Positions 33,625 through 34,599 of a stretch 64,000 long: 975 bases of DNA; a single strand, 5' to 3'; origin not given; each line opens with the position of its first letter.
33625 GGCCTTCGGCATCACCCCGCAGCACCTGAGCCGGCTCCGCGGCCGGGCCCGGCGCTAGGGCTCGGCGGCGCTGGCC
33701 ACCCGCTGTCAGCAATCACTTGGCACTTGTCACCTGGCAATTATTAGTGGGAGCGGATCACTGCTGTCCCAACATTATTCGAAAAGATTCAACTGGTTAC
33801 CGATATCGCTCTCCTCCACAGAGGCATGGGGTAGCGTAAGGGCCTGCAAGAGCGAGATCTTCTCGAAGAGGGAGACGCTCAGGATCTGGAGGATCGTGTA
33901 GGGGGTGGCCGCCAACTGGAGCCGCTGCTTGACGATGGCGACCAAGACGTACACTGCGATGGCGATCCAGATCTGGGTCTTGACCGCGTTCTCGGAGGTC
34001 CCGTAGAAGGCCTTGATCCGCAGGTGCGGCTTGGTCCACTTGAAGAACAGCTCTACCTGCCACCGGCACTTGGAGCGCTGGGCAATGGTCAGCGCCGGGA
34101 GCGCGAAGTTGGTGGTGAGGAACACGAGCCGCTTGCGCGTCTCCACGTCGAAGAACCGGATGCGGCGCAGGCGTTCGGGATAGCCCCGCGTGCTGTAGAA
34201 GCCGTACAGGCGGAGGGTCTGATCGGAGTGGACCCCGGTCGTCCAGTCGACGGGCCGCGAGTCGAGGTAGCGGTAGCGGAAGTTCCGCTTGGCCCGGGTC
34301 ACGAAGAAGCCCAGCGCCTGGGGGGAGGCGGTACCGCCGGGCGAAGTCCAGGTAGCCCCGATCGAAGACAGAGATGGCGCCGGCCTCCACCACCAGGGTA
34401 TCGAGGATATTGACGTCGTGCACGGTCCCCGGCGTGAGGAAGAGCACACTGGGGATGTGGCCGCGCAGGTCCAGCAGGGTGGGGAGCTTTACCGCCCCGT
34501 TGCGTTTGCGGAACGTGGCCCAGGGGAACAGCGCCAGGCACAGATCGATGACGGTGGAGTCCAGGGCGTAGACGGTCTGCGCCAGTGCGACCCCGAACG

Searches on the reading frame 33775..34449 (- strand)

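Call 46: search_protein_families(library=pfam, proteins=[window:33775-34449:-], max_evalue=0.0001)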
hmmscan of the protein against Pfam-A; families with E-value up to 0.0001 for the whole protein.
window:33775-34449:- (224 aa): 1 family
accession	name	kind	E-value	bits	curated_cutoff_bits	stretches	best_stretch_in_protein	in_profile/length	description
PF01609.27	DDE_Tnp_1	-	5.4e-13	49.6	23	1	48-169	101-200/200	Transposase DDE domain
